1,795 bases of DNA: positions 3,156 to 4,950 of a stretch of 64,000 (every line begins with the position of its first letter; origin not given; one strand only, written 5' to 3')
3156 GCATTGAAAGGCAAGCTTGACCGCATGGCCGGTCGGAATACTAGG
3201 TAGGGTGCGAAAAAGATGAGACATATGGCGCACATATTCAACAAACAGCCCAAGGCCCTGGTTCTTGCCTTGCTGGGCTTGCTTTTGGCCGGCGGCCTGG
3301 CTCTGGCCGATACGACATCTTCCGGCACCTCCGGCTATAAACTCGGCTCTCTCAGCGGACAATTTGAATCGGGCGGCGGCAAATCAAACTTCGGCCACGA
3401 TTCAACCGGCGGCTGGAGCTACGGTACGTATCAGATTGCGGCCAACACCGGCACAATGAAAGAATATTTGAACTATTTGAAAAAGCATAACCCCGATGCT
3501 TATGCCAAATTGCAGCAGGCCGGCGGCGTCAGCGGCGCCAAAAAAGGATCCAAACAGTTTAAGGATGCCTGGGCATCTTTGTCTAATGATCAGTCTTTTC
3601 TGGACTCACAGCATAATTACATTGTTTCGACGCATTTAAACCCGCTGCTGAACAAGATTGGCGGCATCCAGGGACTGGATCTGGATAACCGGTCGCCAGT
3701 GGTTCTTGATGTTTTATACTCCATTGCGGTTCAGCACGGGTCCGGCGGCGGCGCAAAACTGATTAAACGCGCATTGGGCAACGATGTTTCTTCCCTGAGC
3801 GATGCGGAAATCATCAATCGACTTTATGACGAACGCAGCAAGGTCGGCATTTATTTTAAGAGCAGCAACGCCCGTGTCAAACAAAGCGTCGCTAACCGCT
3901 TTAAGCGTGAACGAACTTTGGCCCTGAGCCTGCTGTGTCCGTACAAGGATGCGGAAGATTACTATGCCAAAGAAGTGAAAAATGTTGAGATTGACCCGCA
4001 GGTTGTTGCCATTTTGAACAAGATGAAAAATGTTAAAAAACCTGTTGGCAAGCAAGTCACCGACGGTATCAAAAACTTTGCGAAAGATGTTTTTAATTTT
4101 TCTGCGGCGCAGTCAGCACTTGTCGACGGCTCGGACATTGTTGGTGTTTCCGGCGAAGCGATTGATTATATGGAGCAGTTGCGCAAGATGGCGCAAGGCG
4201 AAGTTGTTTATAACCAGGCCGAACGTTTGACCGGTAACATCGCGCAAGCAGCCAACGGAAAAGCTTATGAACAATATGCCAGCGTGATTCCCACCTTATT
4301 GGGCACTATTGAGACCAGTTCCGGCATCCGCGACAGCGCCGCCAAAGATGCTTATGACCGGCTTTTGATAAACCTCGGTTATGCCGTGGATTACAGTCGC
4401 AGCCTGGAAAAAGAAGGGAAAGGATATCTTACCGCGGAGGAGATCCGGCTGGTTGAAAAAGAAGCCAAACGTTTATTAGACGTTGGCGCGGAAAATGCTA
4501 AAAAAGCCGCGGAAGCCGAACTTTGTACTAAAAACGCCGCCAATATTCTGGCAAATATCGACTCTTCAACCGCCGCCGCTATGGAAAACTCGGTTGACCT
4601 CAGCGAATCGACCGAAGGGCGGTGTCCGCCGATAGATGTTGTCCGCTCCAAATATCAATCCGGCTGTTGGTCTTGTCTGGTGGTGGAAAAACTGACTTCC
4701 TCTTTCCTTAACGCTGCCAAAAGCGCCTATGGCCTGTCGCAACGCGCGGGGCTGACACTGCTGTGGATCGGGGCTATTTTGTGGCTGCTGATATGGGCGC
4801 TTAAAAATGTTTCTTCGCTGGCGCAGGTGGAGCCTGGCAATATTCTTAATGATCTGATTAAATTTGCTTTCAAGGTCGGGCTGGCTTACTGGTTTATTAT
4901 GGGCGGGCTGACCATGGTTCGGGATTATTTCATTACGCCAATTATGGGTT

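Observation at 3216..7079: A VirB6 paralog carries its own cell-wall hydrolases: a lysozyme-like N-domain plus an M23 endopeptidase in a periplasmic loop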

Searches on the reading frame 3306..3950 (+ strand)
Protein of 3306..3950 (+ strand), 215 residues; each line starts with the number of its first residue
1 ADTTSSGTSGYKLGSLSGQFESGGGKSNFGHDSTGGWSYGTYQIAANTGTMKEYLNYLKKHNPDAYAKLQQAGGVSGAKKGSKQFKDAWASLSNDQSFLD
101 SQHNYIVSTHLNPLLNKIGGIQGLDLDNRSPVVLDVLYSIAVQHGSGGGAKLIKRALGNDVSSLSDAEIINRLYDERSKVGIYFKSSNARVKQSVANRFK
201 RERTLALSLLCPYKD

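Call 80: find_homologous_proteins(query=window:3306-3950:+, max_evalue=1e-8)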
Query window:3306-3950:+ (215 aa): 97 proteins with E <= 1e-8 among 1251 candidates.
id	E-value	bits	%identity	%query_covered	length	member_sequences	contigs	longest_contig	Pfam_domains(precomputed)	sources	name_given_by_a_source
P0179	2.6e-58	215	52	94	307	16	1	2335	PF21277.3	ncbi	-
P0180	6.2e-55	204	52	93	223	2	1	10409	PF21277.3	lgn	-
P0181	8.7e-54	200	52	93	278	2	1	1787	PF21277.3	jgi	jgi:hypothetical protein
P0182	3.3e-53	199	50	95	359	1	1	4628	PF01374.24,PF21277.3,PF01471.24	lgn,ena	-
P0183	1.0e-51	194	50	93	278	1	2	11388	PF01374.24,PF21277.3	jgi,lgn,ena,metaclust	metaclust:\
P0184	3.3e-51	192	51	93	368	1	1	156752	PF21277.3,PF05488.19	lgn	-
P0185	1.0e-50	190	51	93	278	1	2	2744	PF21277.3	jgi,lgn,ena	-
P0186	2.3e-49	186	50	92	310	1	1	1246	PF21277.3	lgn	-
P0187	5.5e-48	182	49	93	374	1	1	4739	PF21277.3,PF05488.19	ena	-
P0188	6.5e-48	181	48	94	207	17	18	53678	PF21277.3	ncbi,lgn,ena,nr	ncbi:MAG: hypothetical protein J6L86_01595 [Alphaproteobacteria bacterium]|nr:hypothetical protein [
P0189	2.3e-47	180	48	94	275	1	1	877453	PF21277.3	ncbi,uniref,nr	ncbi:hypothetical protein [Piscinibacter koreensis]|uniref:Type VI secretion system spike protein Vg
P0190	7.0e-46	175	46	97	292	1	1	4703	PF21277.3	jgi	jgi:hypothetical protein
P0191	2.4e-45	173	44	89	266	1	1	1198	PF21277.3,PF04233.20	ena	-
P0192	5.0e-45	172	46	97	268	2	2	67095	PF21277.3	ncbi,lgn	ncbi:MAG: hypothetical protein ABFD97_08635 [Syntrophobacter sp.]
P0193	5.6e-45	172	42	99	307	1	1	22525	PF21277.3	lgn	-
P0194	2.5e-44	170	45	94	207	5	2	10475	PF21277.3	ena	-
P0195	2.5e-44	170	45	92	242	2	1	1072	PF21277.3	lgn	-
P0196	9.0e-44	168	47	93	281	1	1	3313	PF21277.3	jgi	jgi:Glycosyl hydrolase family 46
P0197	2.3e-43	166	45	95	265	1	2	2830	PF21277.3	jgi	-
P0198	2.9e-43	166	45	98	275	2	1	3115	PF21277.3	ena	-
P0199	3.1e-43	166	44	90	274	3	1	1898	PF21277.3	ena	-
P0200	3.8e-43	166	43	96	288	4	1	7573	PF21277.3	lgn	-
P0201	4.0e-43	166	41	93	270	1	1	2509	PF21277.3,PF04233.20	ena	-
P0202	4.4e-43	166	46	92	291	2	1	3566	PF21277.3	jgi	-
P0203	7.4e-43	165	43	93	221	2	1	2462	PF21277.3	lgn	-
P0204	1.1e-42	164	46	92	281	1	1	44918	PF21277.3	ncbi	-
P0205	2.3e-42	163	45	93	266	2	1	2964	PF21277.3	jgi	jgi:hypothetical protein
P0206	2.5e-42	163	46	93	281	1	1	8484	PF21277.3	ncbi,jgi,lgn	jgi:hypothetical protein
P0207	3.4e-42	163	43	92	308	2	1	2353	PF01374.24,PF21277.3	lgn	-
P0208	3.7e-42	163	45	93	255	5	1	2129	PF21277.3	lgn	-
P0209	4.7e-42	162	45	93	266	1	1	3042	PF21277.3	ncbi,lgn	ncbi:MAG: hypothetical protein ABFD97_24035 [Syntrophobacter sp.]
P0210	5.0e-42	162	43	93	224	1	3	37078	PF21277.3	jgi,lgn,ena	-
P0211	6.6e-42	162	46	93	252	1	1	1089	PF01374.24,PF21277.3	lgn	-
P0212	7.1e-42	162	43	97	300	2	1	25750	PF21277.3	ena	-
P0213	8.5e-42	161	43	93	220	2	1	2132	PF21277.3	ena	-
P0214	1.4e-41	161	45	93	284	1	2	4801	PF21277.3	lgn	-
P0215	1.8e-41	160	46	96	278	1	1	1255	PF21277.3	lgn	-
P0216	1.9e-41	160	47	89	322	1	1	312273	PF21277.3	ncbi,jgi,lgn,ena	jgi:hypothetical protein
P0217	2.7e-41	160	44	93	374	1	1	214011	PF21277.3,PF05488.19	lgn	-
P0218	3.3e-41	159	44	92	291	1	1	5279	PF21277.3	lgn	-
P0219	3.6e-41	159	43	92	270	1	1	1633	PF21277.3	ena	-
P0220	3.8e-41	159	43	96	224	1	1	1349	PF21277.3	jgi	-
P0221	4.0e-41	159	43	97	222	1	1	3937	PF21277.3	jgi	-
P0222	5.2e-41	159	43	97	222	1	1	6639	PF21277.3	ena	-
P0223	5.5e-41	159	43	97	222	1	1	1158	PF21277.3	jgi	-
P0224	5.5e-41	159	43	97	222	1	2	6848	PF21277.3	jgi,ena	-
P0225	8.2e-41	158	45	93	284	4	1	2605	PF01374.24,PF21277.3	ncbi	-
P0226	8.7e-41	158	44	96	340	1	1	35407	PF21277.3,PF01471.24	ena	-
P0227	9.5e-41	158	44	93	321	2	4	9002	PF21277.3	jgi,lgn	jgi:peptidoglycan hydrolase-like protein with peptidoglycan-binding domain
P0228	1.2e-40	158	46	93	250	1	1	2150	PF01374.24,PF21277.3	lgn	-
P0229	1.3e-40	158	46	93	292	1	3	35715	PF21277.3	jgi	jgi:hypothetical protein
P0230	1.3e-40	157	44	93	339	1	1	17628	PF01374.24,PF21277.3,PF01471.24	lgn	-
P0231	1.3e-40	157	44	93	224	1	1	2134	PF21277.3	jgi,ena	-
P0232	3.3e-40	156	43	93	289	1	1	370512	PF21277.3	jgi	jgi:hypothetical protein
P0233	4.3e-40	156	45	93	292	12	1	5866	PF21277.3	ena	-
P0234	4.6e-40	156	43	93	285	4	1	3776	PF21277.3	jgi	jgi:hypothetical protein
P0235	4.8e-40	156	44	93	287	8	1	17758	PF21277.3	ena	-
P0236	5.6e-40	155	42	92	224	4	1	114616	PF21277.3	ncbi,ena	-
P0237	8.3e-40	155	44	93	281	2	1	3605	PF01374.24,PF21277.3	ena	-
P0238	8.5e-40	155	42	96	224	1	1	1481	PF21277.3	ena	-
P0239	9.4e-40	155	43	92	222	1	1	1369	PF21277.3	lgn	-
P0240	1.3e-39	154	44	95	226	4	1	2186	PF01374.24,PF21277.3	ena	-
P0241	1.3e-39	154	44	92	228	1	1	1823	PF01374.24,PF21277.3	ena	-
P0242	1.4e-39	154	43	93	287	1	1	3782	PF21277.3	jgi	jgi:hypothetical protein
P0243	1.7e-38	151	40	97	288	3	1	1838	PF21277.3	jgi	-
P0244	2.0e-38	150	41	92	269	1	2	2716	PF21277.3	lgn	-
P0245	2.0e-38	150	44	93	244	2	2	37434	PF21277.3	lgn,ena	-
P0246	6.3e-38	149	42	92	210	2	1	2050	PF21277.3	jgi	jgi:hypothetical protein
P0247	8.1e-38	148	40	93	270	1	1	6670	PF21277.3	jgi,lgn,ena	-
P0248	1.4e-37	148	42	92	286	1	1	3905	PF21277.3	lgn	-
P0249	1.1e-36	145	44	93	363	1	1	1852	PF21277.3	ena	-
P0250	6.7e-36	142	42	88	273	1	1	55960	PF21277.3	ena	-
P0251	1.3e-35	141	41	93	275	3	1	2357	PF21277.3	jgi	jgi:hypothetical protein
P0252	1.3e-34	138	48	78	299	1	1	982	PF21277.3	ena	-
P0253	3.5e-34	136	40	98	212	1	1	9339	PF01374.24,PF21277.3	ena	-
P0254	1.3e-33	135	40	93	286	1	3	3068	PF21277.3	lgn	-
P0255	2.3e-33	134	41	93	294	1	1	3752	PF21277.3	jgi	-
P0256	4.3e-33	133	39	92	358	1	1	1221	PF15639.13,PF21277.3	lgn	-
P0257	1.1e-32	132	42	92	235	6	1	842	PF21277.3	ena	-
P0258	1.7e-32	131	39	93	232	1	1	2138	PF21277.3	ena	-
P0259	2.2e-32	131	40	94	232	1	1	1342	PF21277.3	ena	-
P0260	4.1e-32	130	43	83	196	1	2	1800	PF21277.3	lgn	-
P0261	9.1e-32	129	41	93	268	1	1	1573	PF01374.24,PF21277.3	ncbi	-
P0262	1.2e-29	122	41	91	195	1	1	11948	PF21277.3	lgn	-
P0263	2.6e-28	117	36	97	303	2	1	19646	PF21277.3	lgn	-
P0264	3.5e-28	117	36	93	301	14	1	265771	PF21277.3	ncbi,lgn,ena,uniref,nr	ncbi:hypothetical protein SAMN04488082_104180 [Desulfomicrobium apsheronum]|uniref:Type VI secretion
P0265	3.5e-27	114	38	92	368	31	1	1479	PF21277.3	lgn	-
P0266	4.0e-26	110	39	94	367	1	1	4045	PF21277.3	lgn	-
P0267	1.6e-25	108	37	92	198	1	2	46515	PF21277.3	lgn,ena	-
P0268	4.3e-25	107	38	94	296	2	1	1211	PF21277.3,PF01476.27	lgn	-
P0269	7.9e-25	106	39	97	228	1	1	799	PF21277.3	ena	-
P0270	8.6e-25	106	37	94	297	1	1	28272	PF21277.3,PF01476.27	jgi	jgi:murein DD-endopeptidase MepM/ murein hydrolase activator NlpD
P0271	1.1e-23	102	37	95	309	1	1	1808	PF21277.3,PF01476.27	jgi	jgi:LysM repeat protein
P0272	9.6e-20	89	30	94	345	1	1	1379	PF21277.3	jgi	-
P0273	1.3e-15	76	31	84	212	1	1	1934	PF21277.3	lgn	-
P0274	8.8e-15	73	37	66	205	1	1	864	PF21277.3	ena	-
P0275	2.8e-13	68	27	82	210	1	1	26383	PF21277.3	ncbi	-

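Call 81: find_encoding_contigs(protein=P0188, flank=10000, max_places=4)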
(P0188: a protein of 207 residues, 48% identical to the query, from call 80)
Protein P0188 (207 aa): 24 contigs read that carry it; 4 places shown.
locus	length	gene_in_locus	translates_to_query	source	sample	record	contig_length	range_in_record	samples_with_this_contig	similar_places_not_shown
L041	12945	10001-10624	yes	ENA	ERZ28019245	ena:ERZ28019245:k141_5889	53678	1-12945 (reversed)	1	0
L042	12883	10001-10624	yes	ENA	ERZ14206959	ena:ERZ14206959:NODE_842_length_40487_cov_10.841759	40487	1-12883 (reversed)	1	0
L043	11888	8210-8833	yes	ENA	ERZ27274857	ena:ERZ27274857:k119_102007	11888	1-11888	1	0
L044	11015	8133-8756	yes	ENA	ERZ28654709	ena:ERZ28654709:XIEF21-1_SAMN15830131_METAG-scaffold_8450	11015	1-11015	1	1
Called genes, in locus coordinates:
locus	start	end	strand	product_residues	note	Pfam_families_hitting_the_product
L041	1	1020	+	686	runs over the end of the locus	PF13567:DUF4131, PF03772:Competence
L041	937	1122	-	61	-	-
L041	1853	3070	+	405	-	-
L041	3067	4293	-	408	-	PF07670:Gate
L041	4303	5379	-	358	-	-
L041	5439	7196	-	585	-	PF00664:ABC_membrane, PF02463:SMC_N, PF00005:ABC_tran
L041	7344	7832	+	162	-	PF18907:DUF5662 (faint)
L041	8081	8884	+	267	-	-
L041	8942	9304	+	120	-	-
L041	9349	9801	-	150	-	-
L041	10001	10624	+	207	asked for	PF21277:T6SS_VgrG3-like_C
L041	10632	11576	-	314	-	PF18306:LDcluster4 (weak), PF03641:Lysine_decarbox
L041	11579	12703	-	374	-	PF01702:TGT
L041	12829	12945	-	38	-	?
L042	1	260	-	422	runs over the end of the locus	PF00675:Peptidase_M16, PF05193:Peptidase_M16_C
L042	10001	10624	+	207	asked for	PF21277:T6SS_VgrG3-like_C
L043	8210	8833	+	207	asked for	PF21277:T6SS_VgrG3-like_C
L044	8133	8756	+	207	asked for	PF21277:T6SS_VgrG3-like_C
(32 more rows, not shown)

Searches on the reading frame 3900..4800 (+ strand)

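Call 11: search_protein_families(library=pfam, proteins=[window:3900-4800:+], max_evalue=10)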
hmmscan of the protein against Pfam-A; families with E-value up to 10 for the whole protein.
window:3900-4800:+ (300 aa): 2 families
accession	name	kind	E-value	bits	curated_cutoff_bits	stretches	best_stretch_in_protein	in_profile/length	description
PF19344.4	TetR_C_32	-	0.0052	17.3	27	1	49-120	60-133/139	Tetracyclin repressor-like, C-terminal domain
PF08102.16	Antimicrobial_7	-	0.025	15.2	25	1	53-70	3-20/43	Scorpion antimicrobial peptide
